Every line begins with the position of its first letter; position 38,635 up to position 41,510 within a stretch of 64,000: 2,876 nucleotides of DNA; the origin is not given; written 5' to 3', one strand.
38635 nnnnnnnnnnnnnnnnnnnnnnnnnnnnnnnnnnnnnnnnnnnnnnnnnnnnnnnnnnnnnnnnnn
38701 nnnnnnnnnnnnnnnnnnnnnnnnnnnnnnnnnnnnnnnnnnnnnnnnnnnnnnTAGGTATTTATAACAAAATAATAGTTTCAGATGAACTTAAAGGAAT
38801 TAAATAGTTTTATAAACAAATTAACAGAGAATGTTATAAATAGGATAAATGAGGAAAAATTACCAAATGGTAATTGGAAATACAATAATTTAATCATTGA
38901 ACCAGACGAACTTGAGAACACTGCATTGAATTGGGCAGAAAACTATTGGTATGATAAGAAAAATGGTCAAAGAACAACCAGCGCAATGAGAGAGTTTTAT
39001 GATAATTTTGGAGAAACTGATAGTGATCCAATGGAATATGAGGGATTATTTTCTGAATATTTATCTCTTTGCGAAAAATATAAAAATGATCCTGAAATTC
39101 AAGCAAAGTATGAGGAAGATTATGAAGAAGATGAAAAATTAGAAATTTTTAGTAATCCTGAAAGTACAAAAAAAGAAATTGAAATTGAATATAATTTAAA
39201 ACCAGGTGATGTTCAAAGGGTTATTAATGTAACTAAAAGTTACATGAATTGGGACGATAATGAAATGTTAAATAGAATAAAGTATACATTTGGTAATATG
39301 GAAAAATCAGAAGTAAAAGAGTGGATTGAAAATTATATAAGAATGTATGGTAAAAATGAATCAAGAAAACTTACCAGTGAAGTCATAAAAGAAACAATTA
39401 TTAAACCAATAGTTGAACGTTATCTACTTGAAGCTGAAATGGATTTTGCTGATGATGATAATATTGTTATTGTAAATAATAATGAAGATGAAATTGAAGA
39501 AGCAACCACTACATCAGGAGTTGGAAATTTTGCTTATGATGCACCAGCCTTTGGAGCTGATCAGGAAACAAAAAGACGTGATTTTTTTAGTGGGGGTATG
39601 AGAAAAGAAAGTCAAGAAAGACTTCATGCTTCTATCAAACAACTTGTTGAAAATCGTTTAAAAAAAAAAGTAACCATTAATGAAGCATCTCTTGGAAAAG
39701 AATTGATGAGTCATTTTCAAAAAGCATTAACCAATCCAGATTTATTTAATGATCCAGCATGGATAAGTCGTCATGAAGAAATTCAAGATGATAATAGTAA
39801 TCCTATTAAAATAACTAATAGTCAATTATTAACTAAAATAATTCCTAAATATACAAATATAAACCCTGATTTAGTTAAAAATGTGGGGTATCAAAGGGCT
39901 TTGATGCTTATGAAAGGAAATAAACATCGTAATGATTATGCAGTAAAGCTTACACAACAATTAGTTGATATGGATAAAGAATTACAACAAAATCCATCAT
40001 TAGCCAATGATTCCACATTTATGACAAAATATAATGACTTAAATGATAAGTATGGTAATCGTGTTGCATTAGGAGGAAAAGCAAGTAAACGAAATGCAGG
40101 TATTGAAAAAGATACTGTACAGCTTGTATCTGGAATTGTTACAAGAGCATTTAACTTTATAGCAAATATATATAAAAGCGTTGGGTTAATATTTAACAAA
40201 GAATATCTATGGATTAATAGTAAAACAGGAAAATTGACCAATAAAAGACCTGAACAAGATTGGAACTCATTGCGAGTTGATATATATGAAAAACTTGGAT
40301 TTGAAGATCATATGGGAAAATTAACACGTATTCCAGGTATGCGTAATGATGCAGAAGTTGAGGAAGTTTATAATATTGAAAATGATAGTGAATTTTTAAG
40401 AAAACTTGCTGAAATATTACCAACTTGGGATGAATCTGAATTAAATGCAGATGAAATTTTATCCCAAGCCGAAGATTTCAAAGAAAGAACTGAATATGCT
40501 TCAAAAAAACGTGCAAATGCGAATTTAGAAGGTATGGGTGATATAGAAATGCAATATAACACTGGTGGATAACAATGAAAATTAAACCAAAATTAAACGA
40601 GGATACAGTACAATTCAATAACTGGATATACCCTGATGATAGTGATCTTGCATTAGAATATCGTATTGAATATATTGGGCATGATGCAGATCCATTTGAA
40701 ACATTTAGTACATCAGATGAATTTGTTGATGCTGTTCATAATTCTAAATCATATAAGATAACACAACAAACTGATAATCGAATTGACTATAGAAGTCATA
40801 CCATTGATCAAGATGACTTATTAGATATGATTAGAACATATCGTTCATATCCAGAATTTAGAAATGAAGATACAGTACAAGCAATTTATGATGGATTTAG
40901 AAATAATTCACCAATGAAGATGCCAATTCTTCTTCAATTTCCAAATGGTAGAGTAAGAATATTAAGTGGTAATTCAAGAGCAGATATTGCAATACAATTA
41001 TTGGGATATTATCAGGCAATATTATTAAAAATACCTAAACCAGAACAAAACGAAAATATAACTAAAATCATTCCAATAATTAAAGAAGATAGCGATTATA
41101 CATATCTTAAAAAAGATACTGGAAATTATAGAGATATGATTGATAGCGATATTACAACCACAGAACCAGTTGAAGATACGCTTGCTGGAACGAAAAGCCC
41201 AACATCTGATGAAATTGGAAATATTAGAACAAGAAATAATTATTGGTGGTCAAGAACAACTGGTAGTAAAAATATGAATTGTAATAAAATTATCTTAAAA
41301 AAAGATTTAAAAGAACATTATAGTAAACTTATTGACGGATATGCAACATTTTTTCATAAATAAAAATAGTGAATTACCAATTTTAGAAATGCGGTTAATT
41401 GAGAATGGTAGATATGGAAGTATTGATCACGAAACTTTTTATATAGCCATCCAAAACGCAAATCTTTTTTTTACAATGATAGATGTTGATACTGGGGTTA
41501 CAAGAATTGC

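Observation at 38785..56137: Two paralogous multidomain proteins and a shared kinase-like fold; possible polyvalent (injected) effector with a pyrophosphatase-like N-terminus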

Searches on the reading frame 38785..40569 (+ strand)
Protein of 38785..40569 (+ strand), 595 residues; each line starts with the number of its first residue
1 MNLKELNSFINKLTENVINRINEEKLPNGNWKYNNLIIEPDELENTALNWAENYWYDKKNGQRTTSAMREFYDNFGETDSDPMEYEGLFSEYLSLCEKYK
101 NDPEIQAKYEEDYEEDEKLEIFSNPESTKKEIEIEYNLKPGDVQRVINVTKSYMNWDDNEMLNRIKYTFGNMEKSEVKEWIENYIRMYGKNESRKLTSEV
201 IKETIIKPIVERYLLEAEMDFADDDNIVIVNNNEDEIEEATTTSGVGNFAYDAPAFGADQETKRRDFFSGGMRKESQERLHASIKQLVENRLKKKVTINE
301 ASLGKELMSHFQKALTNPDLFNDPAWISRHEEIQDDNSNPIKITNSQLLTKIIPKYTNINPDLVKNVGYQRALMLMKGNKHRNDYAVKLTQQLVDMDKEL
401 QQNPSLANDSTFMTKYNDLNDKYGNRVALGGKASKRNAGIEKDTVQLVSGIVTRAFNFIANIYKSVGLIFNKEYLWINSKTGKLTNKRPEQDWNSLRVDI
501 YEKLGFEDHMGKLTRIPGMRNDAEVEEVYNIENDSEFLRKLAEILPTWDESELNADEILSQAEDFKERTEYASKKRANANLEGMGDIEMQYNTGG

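Call 8: search_protein_families(library=pfam, proteins=[window:38785-40569:+], max_evalue=1)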
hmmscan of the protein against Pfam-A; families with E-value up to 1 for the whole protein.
window:38785-40569:+ (595 aa): 2 families
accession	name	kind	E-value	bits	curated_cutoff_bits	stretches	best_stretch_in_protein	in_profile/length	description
PF24656.1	CEPT76_peptidase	-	0.073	13.7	27.8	0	461-480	81-100/121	CEP76 peptidase-like domain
PF04504.20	GeBP-like_DBD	-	0.15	13.2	29.5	0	56-121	20-85/94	Glabrous-enhancer-binding protein-like family, DBD domain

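Call 9: search_protein_families(library=phrogs, proteins=[window:38785-40569:+], max_evalue=0.01)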
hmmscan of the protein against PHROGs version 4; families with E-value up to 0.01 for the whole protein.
window:38785-40569:+ (595 aa): 0 families

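Call 15: search_dna_similar(query=window:38785-40569:+, collection=phages, mode=protein, max_rows=30)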
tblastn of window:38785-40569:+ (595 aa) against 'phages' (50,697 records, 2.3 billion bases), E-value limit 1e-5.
No match.

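Call 20: find_homologous_proteins(query=window:38785-40569:+)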
Query window:38785-40569:+ (595 aa): 4 proteins with E <= 0.001 among 8000 candidates.
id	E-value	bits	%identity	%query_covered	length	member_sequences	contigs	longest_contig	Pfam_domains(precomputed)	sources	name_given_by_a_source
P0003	1.3e-99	353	48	67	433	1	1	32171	-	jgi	jgi:hypothetical protein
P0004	1.2e-98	350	49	68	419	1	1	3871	-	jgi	jgi:hypothetical protein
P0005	1.9e-83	299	35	99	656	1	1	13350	-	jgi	jgi:hypothetical protein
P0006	2.5e-46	177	29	88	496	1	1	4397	-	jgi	jgi:hypothetical protein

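Call 28: search_protein_families(library=pfam, proteins=[P0005], max_evalue=5)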
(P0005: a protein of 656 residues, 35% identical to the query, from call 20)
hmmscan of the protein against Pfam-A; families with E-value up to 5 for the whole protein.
P0005 (656 aa): 1 family
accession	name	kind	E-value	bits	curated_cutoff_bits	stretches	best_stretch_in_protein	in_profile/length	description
PF09851.14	SHOCT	-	0.99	9.7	27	0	632-643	12-23/28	Short C-terminal domain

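Call 57: find_encoding_contigs(protein=P0003, flank=8000, max_places=2)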
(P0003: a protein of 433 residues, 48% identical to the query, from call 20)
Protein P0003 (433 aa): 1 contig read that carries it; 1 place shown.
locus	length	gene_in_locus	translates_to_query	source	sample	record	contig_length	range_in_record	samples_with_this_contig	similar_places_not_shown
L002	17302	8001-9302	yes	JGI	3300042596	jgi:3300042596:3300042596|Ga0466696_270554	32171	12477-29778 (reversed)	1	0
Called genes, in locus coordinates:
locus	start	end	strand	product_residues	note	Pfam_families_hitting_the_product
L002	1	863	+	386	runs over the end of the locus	PF01385:OrfB_IS605, PF18516:RuvC_1, PF07282:Cas12f1-like_TNB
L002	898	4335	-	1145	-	PF02867:Ribonuc_red_lgC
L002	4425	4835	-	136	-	-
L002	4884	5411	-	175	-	-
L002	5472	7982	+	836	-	PF20720:nSTAND3 (faint), PF17871:AAA_lid_9, PF06309:Torsin (weak), PF00158:Sigma54_activat (weak), PF00004:AAA, PF07724:AAA_2, PF07728:AAA_5, PF10431:ClpB_D2-small, +3 more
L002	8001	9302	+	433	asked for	-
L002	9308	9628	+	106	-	-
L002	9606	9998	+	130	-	-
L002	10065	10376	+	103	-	-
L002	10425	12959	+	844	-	-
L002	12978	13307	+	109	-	-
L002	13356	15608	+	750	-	-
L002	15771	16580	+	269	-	PF21722:Gly_rich_2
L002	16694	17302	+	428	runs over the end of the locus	-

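Call 58: find_encoding_contigs(protein=P0005, flank=8000, max_places=2)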
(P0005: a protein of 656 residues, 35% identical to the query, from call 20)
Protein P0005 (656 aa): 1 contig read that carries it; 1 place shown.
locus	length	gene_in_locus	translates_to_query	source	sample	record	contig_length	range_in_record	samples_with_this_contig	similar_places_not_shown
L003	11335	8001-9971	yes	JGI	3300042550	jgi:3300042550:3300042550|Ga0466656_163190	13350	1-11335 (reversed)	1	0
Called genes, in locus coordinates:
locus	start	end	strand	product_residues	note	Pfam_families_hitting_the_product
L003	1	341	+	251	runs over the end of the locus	PF20647:DUF6808 (weak)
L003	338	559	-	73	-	-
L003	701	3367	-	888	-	PF02867:Ribonuc_red_lgC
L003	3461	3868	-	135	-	-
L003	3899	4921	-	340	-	PF02086:MethyltransfD12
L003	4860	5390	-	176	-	-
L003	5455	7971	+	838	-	PF12775:AAA_7 (faint), PF13191:AAA_16 (faint), PF17871:AAA_lid_9, PF00158:Sigma54_activat (weak), PF00004:AAA, PF07724:AAA_2, PF07728:AAA_5 (weak), PF10431:ClpB_D2-small, +2 more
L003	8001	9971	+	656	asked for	-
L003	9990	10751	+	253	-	-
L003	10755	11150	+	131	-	-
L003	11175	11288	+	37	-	-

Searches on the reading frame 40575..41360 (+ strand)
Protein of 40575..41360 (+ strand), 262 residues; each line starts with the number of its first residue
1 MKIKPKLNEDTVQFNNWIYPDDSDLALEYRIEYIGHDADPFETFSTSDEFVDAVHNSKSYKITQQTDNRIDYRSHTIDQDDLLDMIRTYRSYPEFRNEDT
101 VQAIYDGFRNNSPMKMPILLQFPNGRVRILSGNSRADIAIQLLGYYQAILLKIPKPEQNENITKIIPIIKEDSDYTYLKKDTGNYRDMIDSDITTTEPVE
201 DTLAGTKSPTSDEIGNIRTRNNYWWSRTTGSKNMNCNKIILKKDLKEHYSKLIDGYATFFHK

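Call 12: search_protein_families(library=phrogs, proteins=[window:40575-41360:+], max_evalue=0.001)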
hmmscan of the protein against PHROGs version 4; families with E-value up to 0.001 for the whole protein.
window:40575-41360:+ (262 aa): 0 families

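Call 13: search_protein_families(library=pfam, proteins=[window:40575-41360:+], max_evalue=0.01)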
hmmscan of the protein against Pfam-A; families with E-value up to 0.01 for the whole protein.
window:40575-41360:+ (262 aa): 0 families
